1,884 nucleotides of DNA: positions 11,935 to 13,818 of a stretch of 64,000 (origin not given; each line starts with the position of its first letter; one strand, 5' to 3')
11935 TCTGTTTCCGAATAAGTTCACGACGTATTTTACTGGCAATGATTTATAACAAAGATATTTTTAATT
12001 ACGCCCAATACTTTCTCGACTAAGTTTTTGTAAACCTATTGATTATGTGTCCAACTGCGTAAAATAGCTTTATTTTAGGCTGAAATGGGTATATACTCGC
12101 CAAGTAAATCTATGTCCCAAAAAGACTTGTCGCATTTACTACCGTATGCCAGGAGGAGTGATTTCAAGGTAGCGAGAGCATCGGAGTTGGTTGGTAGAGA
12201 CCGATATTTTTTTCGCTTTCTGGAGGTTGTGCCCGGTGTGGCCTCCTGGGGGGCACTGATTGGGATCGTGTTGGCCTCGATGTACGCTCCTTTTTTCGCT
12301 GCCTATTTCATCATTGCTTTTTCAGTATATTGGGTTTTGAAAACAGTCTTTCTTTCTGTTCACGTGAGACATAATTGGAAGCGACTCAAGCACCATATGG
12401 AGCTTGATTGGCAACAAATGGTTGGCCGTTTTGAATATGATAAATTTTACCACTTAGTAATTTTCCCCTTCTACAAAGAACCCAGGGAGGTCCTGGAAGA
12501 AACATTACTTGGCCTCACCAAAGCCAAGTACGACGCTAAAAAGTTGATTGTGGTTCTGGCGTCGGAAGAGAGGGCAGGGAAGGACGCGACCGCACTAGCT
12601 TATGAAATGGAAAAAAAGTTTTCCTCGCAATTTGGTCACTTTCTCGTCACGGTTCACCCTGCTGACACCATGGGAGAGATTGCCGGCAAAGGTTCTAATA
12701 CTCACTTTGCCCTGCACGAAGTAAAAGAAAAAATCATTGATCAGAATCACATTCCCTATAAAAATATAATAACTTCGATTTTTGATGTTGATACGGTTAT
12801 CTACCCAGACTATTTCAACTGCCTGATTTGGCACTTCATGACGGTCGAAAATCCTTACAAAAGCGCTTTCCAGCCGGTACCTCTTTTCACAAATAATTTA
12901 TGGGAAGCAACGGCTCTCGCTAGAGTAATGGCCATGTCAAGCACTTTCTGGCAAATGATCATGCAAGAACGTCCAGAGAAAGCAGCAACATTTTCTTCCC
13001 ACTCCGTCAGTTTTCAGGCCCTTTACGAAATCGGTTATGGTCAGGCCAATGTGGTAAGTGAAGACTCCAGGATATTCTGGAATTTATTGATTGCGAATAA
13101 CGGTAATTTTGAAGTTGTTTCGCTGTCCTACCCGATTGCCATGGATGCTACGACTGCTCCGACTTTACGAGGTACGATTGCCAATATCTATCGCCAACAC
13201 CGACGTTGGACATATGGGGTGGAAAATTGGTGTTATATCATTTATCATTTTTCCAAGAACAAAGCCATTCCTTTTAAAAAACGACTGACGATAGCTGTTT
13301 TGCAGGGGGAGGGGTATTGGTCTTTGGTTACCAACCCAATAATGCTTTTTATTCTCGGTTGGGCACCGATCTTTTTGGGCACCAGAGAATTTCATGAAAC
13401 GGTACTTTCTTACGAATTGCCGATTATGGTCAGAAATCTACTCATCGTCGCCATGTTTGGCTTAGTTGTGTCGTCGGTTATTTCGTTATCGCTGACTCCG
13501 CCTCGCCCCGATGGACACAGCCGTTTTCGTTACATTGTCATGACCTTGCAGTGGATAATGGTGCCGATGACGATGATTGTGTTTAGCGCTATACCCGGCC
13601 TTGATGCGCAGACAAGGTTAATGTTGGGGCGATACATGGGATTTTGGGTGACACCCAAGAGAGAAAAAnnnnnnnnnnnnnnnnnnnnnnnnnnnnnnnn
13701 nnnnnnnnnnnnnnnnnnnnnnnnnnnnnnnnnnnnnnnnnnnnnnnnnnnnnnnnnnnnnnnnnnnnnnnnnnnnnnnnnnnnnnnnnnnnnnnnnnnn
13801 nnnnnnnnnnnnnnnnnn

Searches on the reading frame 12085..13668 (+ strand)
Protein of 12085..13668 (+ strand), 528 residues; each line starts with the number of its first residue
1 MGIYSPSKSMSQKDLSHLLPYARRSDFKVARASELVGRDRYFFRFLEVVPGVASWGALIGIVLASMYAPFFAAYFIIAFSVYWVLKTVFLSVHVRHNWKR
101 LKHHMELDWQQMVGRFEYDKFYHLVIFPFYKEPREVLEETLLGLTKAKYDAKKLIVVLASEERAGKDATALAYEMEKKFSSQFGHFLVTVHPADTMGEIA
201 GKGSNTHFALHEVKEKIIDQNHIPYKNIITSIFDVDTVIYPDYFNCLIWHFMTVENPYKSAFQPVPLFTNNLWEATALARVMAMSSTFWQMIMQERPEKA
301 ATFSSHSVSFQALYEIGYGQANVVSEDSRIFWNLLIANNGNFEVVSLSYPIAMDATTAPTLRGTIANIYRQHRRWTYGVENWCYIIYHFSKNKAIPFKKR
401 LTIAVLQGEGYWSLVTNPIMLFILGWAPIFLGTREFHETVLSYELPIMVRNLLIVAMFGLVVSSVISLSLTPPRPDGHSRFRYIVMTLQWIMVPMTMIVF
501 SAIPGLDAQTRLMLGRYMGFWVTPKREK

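Call 17: search_protein_families(library=ncbifam, proteins=[window:12085-13668:+], max_evalue=0.001)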
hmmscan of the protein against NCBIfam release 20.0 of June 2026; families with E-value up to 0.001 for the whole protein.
window:12085-13668:+ (528 aa): 0 families

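Call 58: search_protein_families(library=pfam, proteins=[window:12085-13668:+], max_evalue=0.1)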
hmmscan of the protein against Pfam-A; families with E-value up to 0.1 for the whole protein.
window:12085-13668:+ (528 aa): 1 family
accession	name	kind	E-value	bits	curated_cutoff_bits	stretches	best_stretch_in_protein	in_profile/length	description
PF13632.12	Glyco_trans_2_3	-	1.1e-07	32.4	27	1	232-444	4-183/198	Glycosyl transferase family group 2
